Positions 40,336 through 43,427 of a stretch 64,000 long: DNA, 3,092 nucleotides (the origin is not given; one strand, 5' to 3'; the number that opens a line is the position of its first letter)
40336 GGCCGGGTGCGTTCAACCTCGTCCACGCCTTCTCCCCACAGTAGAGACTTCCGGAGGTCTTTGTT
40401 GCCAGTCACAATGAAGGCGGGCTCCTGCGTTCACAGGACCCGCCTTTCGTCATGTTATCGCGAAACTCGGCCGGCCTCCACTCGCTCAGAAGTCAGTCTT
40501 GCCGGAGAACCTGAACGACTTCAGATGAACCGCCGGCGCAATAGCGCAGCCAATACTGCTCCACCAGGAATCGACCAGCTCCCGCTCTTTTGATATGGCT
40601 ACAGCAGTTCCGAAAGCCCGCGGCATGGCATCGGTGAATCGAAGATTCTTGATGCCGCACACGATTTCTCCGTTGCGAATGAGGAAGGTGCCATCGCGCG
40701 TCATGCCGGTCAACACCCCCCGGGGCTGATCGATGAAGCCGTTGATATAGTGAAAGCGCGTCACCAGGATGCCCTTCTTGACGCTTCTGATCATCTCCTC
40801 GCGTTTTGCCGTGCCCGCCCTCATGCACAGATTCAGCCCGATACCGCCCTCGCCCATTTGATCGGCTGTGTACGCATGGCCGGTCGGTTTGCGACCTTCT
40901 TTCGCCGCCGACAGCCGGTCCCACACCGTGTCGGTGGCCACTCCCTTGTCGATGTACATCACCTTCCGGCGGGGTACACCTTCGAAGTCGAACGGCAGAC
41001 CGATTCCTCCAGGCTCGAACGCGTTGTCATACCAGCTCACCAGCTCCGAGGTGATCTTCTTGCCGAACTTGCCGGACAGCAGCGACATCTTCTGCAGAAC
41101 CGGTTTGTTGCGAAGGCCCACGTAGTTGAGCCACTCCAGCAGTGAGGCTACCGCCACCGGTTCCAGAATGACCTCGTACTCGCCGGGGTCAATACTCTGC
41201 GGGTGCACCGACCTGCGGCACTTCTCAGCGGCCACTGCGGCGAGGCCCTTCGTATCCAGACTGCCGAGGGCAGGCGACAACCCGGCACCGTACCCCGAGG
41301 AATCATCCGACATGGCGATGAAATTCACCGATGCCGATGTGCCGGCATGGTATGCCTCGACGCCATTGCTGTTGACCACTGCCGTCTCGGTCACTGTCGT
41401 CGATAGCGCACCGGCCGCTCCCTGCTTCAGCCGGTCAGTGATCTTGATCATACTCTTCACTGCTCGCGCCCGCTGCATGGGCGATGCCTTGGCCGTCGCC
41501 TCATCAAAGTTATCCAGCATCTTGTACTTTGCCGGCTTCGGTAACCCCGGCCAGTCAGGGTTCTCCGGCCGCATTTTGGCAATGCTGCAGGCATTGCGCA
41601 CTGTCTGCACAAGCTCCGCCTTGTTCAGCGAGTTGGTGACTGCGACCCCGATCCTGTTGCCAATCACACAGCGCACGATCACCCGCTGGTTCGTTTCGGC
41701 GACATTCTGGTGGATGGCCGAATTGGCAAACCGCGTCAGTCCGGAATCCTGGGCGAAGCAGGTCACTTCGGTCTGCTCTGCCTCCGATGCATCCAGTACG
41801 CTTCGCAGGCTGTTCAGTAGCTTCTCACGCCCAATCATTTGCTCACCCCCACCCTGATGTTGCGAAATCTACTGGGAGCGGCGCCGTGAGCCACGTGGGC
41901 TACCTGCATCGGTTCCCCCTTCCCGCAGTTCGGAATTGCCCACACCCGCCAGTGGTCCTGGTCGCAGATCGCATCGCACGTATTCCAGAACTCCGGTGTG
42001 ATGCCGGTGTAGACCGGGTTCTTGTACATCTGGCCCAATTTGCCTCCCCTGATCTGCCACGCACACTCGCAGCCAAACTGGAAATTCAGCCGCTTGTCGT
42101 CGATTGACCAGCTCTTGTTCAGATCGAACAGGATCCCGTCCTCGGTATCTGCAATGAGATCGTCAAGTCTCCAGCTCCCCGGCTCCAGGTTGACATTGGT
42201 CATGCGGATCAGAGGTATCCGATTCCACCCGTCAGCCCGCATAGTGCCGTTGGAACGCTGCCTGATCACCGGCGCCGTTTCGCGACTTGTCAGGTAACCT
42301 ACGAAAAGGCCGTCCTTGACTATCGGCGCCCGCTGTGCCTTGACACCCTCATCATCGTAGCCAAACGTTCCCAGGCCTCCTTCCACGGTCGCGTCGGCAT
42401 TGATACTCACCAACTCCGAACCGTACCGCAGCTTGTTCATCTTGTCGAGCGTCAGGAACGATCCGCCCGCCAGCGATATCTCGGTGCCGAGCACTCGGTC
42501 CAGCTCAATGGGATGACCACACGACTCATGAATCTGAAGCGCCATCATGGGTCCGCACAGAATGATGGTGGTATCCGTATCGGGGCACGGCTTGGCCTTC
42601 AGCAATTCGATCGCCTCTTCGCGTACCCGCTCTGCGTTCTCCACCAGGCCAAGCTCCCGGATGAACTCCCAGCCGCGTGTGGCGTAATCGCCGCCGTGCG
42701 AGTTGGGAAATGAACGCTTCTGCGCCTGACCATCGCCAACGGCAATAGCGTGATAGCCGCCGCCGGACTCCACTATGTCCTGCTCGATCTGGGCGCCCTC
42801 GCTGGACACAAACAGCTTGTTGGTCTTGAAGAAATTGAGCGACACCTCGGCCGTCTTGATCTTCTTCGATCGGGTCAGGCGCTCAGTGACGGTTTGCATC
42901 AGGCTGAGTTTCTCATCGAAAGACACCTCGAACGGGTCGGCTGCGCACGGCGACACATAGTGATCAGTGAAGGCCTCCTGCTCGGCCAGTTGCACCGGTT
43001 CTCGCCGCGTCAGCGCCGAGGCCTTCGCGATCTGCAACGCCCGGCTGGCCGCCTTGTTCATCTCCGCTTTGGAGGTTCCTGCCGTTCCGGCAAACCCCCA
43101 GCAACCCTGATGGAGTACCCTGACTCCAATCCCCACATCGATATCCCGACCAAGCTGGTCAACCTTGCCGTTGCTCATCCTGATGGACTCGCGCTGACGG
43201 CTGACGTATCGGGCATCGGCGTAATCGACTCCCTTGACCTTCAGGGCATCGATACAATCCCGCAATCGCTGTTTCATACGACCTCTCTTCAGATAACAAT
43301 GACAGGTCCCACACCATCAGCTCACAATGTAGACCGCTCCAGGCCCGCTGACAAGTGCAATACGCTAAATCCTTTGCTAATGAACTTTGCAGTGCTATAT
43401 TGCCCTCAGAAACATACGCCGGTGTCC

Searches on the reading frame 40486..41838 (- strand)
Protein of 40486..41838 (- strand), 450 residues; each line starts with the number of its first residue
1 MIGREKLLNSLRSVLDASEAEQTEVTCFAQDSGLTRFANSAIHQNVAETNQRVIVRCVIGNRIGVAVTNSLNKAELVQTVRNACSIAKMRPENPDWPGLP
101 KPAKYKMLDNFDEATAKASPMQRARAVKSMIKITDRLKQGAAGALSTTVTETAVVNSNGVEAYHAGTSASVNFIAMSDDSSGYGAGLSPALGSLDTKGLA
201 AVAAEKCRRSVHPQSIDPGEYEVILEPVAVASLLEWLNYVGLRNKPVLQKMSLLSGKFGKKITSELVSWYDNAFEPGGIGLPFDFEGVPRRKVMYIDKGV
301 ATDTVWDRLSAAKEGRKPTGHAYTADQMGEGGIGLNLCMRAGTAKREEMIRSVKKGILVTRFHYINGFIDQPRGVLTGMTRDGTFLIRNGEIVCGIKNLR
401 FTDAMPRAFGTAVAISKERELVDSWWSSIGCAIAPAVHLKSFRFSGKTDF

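Call 35: search_protein_families(library=ncbifam, proteins=[window:40486-41838:-], max_evalue=0.00001)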
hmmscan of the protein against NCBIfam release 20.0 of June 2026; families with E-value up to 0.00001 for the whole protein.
window:40486-41838:- (450 aa): 3 families
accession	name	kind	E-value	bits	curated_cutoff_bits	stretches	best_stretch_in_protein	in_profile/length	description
NF040952.1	Arch_mtprotase_TldD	equivalog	8.4e-16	57.7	635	1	193-420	188-413/443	zinc metalloprotease TldD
NF008268.0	PRK11040.1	equivalog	1.4e-11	43.8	438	1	56-414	65-420/446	metalloprotease PmbA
NF008006.0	PRK10735.1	equivalog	1.8e-11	43.2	513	1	249-398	276-424/481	metalloprotease TldD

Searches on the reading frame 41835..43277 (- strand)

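Call 35: search_protein_families(library=ncbifam, proteins=[window:41835-43277:-], max_evalue=0.00001)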
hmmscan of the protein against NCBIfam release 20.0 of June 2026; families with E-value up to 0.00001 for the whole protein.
window:41835-43277:- (480 aa): 3 families
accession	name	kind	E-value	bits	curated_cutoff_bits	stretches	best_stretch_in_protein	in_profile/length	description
NF040952.1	Arch_mtprotase_TldD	equivalog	7.9e-46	156.7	635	1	8-477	3-443/443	zinc metalloprotease TldD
NF008006.0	PRK10735.1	equivalog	4.7e-23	81.4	513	1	3-421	19-425/481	metalloprotease TldD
NF008268.0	PRK11040.1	equivalog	3.8e-07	29.1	438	0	274-344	270-339/446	metalloprotease PmbA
